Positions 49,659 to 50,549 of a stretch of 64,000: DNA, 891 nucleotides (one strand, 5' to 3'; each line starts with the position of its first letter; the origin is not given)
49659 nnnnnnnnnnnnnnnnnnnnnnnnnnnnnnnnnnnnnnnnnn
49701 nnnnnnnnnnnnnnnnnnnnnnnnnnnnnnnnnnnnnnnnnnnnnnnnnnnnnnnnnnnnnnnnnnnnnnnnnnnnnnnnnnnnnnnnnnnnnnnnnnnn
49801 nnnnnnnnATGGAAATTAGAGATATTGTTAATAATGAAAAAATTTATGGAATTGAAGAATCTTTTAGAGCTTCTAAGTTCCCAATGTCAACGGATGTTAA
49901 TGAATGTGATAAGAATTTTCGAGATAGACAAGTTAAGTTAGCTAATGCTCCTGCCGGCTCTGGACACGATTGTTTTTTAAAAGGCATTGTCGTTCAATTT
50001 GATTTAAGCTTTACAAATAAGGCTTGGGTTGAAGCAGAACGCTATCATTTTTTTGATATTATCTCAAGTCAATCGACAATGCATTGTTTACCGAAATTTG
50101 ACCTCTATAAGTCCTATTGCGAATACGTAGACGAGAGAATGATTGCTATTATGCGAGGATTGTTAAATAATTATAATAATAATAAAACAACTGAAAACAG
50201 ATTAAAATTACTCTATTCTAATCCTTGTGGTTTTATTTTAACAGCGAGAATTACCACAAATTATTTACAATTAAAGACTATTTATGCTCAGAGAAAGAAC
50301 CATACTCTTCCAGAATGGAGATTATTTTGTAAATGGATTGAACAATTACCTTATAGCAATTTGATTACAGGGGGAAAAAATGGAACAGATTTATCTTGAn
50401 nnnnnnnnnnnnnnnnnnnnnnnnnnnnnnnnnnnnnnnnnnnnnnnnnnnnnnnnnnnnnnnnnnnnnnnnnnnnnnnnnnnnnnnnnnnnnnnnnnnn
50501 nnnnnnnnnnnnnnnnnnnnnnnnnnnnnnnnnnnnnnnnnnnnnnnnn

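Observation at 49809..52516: Cysteine desulfurase plus PAPS-reductase-family PP-loop enzyme, fused in an operon behind a ThyX-like protein without the RHR motif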

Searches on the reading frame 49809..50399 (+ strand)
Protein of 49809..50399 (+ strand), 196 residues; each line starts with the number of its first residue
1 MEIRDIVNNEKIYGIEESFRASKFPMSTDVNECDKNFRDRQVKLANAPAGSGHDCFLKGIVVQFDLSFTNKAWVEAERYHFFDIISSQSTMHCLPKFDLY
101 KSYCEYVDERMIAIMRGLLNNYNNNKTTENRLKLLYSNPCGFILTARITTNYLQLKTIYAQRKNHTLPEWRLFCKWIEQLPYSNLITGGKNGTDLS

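Call 3: search_protein_families(library=pfam, proteins=[window:49809-50399:+], max_evalue=0.1)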
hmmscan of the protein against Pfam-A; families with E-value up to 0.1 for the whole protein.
window:49809-50399:+ (196 aa): 0 families

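Call 4: search_protein_families(library=phrogs, proteins=[window:49809-50399:+], max_evalue=0.01)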
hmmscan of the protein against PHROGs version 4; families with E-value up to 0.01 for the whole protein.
window:49809-50399:+ (196 aa): 1 family
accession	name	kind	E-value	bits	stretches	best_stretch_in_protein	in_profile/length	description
phrog_6721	-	unknown function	3.4e-48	165.1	1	7-188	10-216/218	-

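Call 5: search_protein_families(library=ncbifam, proteins=[window:49809-50399:+], max_evalue=0.01)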
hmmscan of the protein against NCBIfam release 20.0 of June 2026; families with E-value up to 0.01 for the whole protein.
window:49809-50399:+ (196 aa): 0 families

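Call 11: find_homologous_proteins(query=window:49809-50399:+)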
Query window:49809-50399:+ (196 aa): 7986 proteins with E <= 0.001 among 8000 candidates; the best 120 are listed.
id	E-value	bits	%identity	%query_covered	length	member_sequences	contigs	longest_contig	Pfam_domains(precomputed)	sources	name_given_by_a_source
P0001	2.8e-125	433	95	100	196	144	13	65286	-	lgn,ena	-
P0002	6.3e-103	360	81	95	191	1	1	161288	-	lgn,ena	-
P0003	3.0e-80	287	66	95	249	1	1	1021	-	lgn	-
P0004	7.9e-80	285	65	97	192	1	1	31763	-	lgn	-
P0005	2.8e-79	283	66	94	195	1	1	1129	-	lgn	-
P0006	7.1e-79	282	67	93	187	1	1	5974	-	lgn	-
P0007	2.0e-78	281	66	96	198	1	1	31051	-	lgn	-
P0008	5.1e-78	279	63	99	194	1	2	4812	-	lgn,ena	-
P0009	1.0e-77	278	64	94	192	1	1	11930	-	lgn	-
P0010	8.0e-77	275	64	95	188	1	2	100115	-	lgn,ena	-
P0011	3.6e-76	273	66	95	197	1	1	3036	-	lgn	-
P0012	4.2e-76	273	62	99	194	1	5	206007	-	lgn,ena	-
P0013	5.3e-76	273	65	94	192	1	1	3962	-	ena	-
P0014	5.8e-76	273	63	93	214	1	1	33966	-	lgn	-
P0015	7.9e-76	272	61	97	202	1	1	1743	-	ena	-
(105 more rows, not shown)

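Call 12: search_solved_structures(query=window:49809-50399:+, max_evalue=10)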
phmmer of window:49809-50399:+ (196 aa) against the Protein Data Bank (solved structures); distinct sequences matched with E-value up to 10: 1.
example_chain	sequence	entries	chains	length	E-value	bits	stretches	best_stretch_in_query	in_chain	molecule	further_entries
7qca_LLL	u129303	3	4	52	1.2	12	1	148-179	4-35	60S ribosomal protein L39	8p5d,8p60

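Call 16: find_encoding_contigs(protein=P0001, flank=10000, max_places=3)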
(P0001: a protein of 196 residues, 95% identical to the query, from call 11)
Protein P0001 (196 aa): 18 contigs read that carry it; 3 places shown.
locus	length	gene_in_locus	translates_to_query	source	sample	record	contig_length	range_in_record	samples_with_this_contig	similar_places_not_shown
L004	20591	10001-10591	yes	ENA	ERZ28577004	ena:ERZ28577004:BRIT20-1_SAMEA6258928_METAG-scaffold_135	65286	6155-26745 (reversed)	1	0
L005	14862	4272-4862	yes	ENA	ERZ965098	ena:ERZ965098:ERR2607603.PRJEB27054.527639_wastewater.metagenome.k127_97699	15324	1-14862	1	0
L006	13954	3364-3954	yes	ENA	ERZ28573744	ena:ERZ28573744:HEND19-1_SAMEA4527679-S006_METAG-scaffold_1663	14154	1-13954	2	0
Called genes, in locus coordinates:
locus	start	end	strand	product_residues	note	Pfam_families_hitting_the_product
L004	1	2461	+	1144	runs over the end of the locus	-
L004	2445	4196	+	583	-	-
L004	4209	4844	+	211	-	-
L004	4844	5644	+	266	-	-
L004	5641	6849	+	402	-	-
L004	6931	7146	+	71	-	PF14354:Lar_restr_allev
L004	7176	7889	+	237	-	-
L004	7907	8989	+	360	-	PF00580:UvrD-helicase, PF13245:AAA_19, PF01443:Viral_helicase1 (faint), PF00580:UvrD-helicase, PF13361:UvrD_C (weak), PF13538:UvrD_C_2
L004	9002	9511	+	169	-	-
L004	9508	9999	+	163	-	-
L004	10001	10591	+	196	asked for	-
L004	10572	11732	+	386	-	PF00266:Aminotran_5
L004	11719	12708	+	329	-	PF01507:PAPS_reduct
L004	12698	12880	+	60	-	-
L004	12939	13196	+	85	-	-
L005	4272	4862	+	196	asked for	-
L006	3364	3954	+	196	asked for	-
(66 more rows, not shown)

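Call 17: find_encoding_contigs(protein=P0012, flank=8000, max_places=3)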
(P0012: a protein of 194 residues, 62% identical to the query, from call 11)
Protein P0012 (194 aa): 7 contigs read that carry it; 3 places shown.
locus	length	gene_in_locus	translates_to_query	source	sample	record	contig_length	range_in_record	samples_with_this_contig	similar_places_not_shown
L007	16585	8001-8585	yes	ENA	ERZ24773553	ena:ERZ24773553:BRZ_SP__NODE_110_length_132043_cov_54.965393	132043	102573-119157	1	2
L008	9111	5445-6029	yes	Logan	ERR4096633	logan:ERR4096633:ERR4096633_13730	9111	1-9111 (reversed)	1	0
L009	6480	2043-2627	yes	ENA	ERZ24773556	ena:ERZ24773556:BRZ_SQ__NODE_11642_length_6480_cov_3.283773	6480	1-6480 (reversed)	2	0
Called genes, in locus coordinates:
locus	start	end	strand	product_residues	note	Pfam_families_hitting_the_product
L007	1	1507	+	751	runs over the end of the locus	PF14490:HHH_RecD2 (faint), PF01443:Viral_helicase1 (faint), PF13245:AAA_19, PF13604:AAA_30, PF18335:SH3_13, PF13538:UvrD_C_2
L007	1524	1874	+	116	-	-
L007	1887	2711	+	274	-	PF01966:HD, PF12843:QSregVF_b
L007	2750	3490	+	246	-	PF02086:MethyltransfD12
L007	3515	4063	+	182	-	-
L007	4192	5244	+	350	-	PF10127:RlaP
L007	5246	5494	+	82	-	-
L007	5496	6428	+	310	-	PF08433:KTI12, PF13207:AAA_17 (weak), PF13238:AAA_18 (weak), PF13671:AAA_33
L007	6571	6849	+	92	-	-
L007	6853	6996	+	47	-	-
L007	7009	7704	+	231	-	PF07486:Hydrolase_2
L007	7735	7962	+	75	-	-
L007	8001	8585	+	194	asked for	-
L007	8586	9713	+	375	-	PF21448:DNMK, PF06941:NT5C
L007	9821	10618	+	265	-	PF02867:Ribonuc_red_lgC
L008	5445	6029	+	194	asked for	-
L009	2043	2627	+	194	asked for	-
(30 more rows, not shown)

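Call 24: predict_structure(alignment_id=A1)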
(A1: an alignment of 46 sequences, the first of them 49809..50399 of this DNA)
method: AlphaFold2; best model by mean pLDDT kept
length: 196 residues; sequences in the alignment: 46
mean_pLDDT: 90.6   pTM: 0.85
mean pLDDT of the five models: 90.6, 88.1, 87.7, 85.3, 84.4
residues with pLDDT >= 90: 154; 70-90: 33; 50-70: 3; < 50: 6
segments of 3 or more residues with pLDDT < 50: 191-196
pLDDT, mean of each block of 10 residues (from residue 1): 95 97 86 92 91 95 97 93 90 84 91 93 96 86 94 96 95 98 88 36
secondary structure, 60 per line:
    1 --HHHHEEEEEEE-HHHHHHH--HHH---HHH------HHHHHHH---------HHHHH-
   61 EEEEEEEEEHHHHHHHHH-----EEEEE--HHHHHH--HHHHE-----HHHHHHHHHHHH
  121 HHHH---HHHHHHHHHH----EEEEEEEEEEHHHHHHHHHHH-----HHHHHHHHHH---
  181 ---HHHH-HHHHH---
elements in order: H3-6 E7-13 H15-21 H39-45 H55-59 E61-69 H70-78 E84-88 H91-96 H99-102 H109-124 H128-137 E142-151 H152-162 H168-177 H184-187 H189-193

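Call 27: fold_search(model_id=the predicted structure, library=pdb)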
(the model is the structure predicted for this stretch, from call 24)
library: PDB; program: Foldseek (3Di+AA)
matches with E <= 10: 211; with E <= 0.001: 131
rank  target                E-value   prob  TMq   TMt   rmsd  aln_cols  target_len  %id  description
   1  3ah5_A                5.0e-07  1.00  0.62  0.57   5.0       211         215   16  Crystal Structure of flavin dependent thymidylate synthase ThyX from helicobacter pylori complexed with FAD and dUMP (released 2011-04-20)
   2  3ah5_B                1.1e-06  1.00  0.67  0.64   4.4       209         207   15  Crystal Structure of flavin dependent thymidylate synthase ThyX from helicobacter pylori complexed with FAD and dUMP (released 2011-04-20)
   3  3n3y_C                1.6e-06  1.00  0.68  0.65   4.4       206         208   14  Crystal structure of Thymidylate Synthase X (ThyX) from Helicobacter pylori with FAD and dUMP at 2.31A resolution (released 2011-05-25)
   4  3n3y_A                2.6e-06  1.00  0.59  0.56   5.1       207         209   15  Crystal structure of Thymidylate Synthase X (ThyX) from Helicobacter pylori with FAD and dUMP at 2.31A resolution (released 2011-05-25)
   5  3n3y_D                5.2e-06  1.00  0.68  0.65   4.3       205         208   14  Crystal structure of Thymidylate Synthase X (ThyX) from Helicobacter pylori with FAD and dUMP at 2.31A resolution (released 2011-05-25)
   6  3g4a_B                9.2e-06  1.00  0.54  0.50   5.8       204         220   16  Crystal structure of flavine dependant thymidylate synthase S88A mutant from Thermotoga maritima at 1.95 angstrom reso (released 2009-04-07)
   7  1o26_B                1.9e-05  1.00  0.54  0.49   7.0       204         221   13  Crystal structure of Thymidylate Synthase Complementing Protein (TM0449) from Thermotoga maritima with FAD and dUMP at (released 2003-06-24)
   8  3n0b_A                2.6e-05  1.00  0.54  0.51   5.8       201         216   13  TM0449 mutant crystals grown in loops/micromounts (released 2011-05-25)
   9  1o26_C                2.6e-05  1.00  0.54  0.49   6.9       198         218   13  Crystal structure of Thymidylate Synthase Complementing Protein (TM0449) from Thermotoga maritima with FAD and dUMP at (released 2003-06-24)
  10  1o26_A                3.1e-05  1.00  0.55  0.51   5.8       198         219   14  Crystal structure of Thymidylate Synthase Complementing Protein (TM0449) from Thermotoga maritima with FAD and dUMP at (released 2003-06-24)
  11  5iot_B                3.5e-05  1.00  0.53  0.49   5.8       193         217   14  Flavin-dependent thymidylate synthase R174A variant in complex with FAD and dUMP (released 2016-06-08)
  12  5iot_D                3.7e-05  1.00  0.53  0.48   5.8       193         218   14  Flavin-dependent thymidylate synthase R174A variant in complex with FAD and dUMP (released 2016-06-08)
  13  4kat_B                4.2e-05  1.00  0.55  0.50   6.2       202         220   14  Crystal structure of FDTS from T. maritima mutant (R174K) with FAD and dUMP (released 2014-03-26)
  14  3g4a_A                4.2e-05  1.00  0.56  0.52   5.9       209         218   13  Crystal structure of flavine dependant thymidylate synthase S88A mutant from Thermotoga maritima at 1.95 angstrom reso (released 2009-04-07)
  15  1o27_A                4.2e-05  1.00  0.54  0.50   6.8       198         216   13  Crystal structure of Thymidylate Synthase Complementing Protein (TM0449) from Thermotoga maritima with FAD and BrdUMP  (released 2003-06-24)
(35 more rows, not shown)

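Call 41: search_dna_similar(query=window:49809-50399:+, collection=phages, mode=protein, max_rows=40)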
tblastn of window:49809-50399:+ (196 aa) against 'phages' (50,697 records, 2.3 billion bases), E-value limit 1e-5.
Records with a match: 18; places in all: 18; records where one place covers at least 80% of the query: 16.
Best place of each record, by identity: 60-80% 1; <60% 17.
By first word of the organism name: Fusobacterium 5; Clostridioides 5; Clostridium 3; Bacteriophage 3; Peptoclostridium 1; Desulfovibrio 1.
By host as written in the record: - 4; Clostridioides difficile 3; Fusobacterium nucleatum 2; Fusobacterium nucleatum ATCC 10953 2; Clostridium difficile 2; Clostridium perfringens 1; Fusobacterium sp. 1; Clostridioides sp. ES-S-0173-01 1; and 2 more.
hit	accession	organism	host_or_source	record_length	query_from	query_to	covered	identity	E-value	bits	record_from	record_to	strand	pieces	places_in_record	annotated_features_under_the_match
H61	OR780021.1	Clostridium phage XP41-N3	Clostridium perfringens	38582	7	182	90%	60.2%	3e-63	216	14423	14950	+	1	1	hypothetical protein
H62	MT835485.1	Bacteriophage sp.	human fecal samples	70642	1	188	96%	55.3%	7e-65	221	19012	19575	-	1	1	record has no annotation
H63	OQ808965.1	Fusobacterium phage vB_FnuS_FNU3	Fusobacterium nucleatum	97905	3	188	95%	47.4%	5e-44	161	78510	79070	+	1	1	hypothetical protein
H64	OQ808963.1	Fusobacterium phage vB_FnuS_FNU2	Fusobacterium nucleatum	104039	3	188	95%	47.4%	5e-44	161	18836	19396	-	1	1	hypothetical protein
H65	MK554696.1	Fusobacterium phage Fnu1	Fusobacterium nucleatum ATCC 10953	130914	3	188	95%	47.4%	5e-44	161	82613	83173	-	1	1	hypothetical protein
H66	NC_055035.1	Fusobacterium phage Fnu1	Fusobacterium nucleatum ATCC 10953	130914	3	188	95%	47.4%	5e-44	161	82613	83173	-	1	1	hypothetical protein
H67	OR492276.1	Fusobacterium phage phiKSUM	Fusobacterium sp.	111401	5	188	94%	40.5%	2e-36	139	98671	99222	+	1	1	hypothetical protein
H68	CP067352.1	Clostridioides phage ES-S-0173-01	Clostridioides sp. ES-S-0173-01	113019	7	181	89%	40.1%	2e-35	137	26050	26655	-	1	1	record has no annotation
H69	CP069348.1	Clostridioides phage pCD1602_4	water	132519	1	181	92%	38.6%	3e-35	136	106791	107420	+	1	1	record has no annotation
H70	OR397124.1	Clostridioides phage AR1086-1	Clostridioides difficile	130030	7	181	89%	38.4%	8e-34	132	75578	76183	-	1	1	hypothetical protein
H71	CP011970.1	Peptoclostridium phage phiCDIF1296T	Peptoclostridium difficile strain ...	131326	7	181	89%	38.3%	1e-32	128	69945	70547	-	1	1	hypothetical protein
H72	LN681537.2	Clostridium phage phiCD211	Clostridium difficile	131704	7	181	89%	38.3%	1e-32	128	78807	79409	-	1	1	hypothetical protein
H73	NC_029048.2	Clostridium phage phiCD211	Clostridium difficile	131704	7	181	89%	38.3%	1e-32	128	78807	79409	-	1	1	hypothetical protein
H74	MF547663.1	Clostridioides phage LIBA2945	Clostridioides difficile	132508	7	181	89%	38.3%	2e-32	128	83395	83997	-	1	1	hypothetical protein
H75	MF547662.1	Clostridioides phage LIBA6276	Clostridioides difficile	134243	7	181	89%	38.3%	2e-32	128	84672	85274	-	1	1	hypothetical protein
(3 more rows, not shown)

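Call 42: get_annotated_region(hit=H65, flank=5000)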
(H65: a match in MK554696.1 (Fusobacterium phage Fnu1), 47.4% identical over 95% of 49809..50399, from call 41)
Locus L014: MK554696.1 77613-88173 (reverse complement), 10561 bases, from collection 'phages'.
description: Fusobacterium phage Fnu1, complete genome.
organism: Fusobacterium phage Fnu1 (NCBI taxid 2530024)
taxonomy: Viruses; Duplodnaviria; Heunggongvirae; Uroviricota; Caudoviricetes; Latrobevirus; Latrobevirus FNU1
host: Fusobacterium nucleatum ATCC 10953; source: -; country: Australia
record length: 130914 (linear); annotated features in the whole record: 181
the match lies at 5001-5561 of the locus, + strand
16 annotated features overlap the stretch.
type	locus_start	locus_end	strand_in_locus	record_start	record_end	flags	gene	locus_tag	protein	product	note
CDS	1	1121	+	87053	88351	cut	-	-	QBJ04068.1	ATP dependent DNA ligase domain protein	114. ATP dependent DNA ligase domain protein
CDS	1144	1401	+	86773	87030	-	-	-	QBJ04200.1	hypothetical protein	113. hypothetical protein ABS80_03590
CDS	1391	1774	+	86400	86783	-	-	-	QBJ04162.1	isovaleryl-CoA dehydrogenase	112. isovaleryl-CoA dehydrogenase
CDS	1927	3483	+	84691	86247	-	-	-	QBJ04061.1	hypothetical protein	111. hypothetical protein FUSO4_11650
CDS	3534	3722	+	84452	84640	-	-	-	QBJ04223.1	hypothetical protein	110. No significant similarity found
CDS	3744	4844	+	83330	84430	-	-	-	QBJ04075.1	DNA cytosine methyltransferase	109. DNA cytosine methyltransferase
CDS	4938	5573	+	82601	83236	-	-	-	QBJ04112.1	hypothetical protein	108. hypothetical protein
CDS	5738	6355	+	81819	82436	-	-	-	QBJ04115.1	hypothetical protein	107. hypothetical protein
CDS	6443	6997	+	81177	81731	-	-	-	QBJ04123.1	hypothetical protein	106. hypothetical protein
CDS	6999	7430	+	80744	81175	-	-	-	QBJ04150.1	O-acetyl-ADP-ribose deacetylase 1-like protein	105. PREDICTED: O-acetyl-ADP-ribose deacetylase 1-like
CDS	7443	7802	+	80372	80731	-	-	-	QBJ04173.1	hypothetical protein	105. hypothetical protein TBLA_0I01080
CDS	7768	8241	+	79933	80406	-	-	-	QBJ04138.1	hypothetical protein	104. No significant similarity found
CDS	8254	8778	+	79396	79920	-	-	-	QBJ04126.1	hypothetical protein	103. siphovirus Gp157 family protein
CDS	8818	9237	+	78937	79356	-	-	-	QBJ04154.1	hypothetical protein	102. hypothetical protein BpsS36_00041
CDS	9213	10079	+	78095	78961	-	-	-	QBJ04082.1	Fic family protein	101. Fic family protein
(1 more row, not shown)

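Call 43: get_annotated_region(hit=H61, flank=5000)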
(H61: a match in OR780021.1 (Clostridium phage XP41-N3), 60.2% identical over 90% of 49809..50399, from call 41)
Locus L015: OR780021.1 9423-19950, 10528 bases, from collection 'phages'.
description: Clostridium phage XP41-N3, complete genome.
organism: Clostridium phage XP41-N3 (NCBI taxid 3093939)
taxonomy: Viruses; Duplodnaviria; Heunggongvirae; Uroviricota; Caudoviricetes
host: Clostridium perfringens; source: sewage; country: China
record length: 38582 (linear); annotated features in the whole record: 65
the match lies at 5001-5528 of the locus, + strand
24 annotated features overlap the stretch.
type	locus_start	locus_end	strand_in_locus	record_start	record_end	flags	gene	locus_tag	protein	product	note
CDS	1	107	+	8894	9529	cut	-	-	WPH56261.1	hypothetical protein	-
CDS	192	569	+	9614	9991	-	-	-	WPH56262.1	hypothetical protein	-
CDS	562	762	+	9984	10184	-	-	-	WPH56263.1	hypothetical protein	-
CDS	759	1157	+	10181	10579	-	-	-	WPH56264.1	hypothetical protein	-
CDS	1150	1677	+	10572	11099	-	-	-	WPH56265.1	hypothetical protein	-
CDS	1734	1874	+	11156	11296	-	-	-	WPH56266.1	hypothetical protein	-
CDS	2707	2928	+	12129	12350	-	-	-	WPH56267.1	hypothetical protein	-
CDS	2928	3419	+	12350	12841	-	-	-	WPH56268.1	Mu Gam-like end protection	-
CDS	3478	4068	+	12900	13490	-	-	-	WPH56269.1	Erf-like ssDNA annealing protein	-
CDS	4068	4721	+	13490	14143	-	-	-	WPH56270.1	hypothetical protein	-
CDS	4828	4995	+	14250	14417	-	-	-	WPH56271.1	hypothetical protein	-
CDS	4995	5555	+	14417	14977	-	-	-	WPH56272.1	hypothetical protein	-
CDS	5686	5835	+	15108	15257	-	-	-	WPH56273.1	hypothetical protein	-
CDS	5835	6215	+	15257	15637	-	-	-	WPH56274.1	ssDNA binding protein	-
CDS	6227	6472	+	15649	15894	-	-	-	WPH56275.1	hypothetical protein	-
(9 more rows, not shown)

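Call 44: get_annotated_region(hit=H72, flank=5000)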
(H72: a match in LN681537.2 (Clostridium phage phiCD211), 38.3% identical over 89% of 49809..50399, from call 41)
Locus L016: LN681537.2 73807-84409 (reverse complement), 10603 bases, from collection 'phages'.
description: Clostridium phage phiCD211, complete genome.
organism: Clostridium phage phiCD211 (NCBI taxid 1582152)
taxonomy: Viruses; Duplodnaviria; Heunggongvirae; Uroviricota; Caudoviricetes
host: Clostridium difficile; source: -; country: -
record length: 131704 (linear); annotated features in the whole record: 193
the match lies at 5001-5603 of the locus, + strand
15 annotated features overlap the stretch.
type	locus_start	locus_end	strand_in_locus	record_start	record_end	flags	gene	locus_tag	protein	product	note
CDS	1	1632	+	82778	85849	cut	-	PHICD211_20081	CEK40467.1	DNA Polymerase III alpha subunit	-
CDS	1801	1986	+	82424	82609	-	-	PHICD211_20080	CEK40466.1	Initiation-control protein YabA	Evidence 5 : No homology to any previously reported sequences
CDS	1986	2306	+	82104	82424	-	-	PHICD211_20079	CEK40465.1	hypothetical protein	Evidence 4 : Homologs of previously reported genes of unknown function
CDS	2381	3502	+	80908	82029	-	-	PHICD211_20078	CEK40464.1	hypothetical protein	Evidence 4 : Homologs of previously reported genes of unknown function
CDS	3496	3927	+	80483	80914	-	-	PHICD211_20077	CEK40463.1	hypothetical protein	Evidence 5 : No homology to any previously reported sequences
CDS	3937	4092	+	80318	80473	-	-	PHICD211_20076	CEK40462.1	hypothetical protein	Evidence 5 : No homology to any previously reported sequences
CDS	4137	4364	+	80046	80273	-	-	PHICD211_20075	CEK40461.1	hypothetical protein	Evidence 5 : No homology to any previously reported sequences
CDS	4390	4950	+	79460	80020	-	-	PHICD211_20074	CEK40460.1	conserved exported protein of unknown function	Evidence 4 : Homologs of previously reported genes of unknown function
CDS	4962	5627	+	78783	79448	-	-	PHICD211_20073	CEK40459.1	hypothetical protein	Evidence 4 : Homologs of previously reported genes of unknown function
CDS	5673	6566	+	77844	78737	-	-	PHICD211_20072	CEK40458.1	hypothetical protein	Evidence 5 : No homology to any previously reported sequences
CDS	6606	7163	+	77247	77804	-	-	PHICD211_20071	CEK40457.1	DNA single-strand annealing protein Erf family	Evidence 4 : Homologs of previously reported genes of unknown function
CDS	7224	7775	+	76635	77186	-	-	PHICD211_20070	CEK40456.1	hypothetical protein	Evidence 5 : No homology to any previously reported sequences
CDS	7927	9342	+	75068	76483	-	-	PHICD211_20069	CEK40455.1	Helicase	Evidence 5 : No homology to any previously reported sequences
CDS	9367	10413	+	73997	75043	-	-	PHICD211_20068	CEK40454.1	Zinc-finger domain protein DNA primase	Evidence 4 : Homologs of previously reported genes of unknown function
CDS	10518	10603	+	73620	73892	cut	-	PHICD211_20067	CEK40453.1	hypothetical protein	Evidence 5 : No homology to any previously reported sequences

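Call 47: search_protein_families(library=padloc, proteins=[window:49809-50399:+], max_evalue=0.01)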
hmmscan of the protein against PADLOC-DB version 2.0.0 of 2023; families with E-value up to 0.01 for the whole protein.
window:49809-50399:+ (196 aa): 0 families
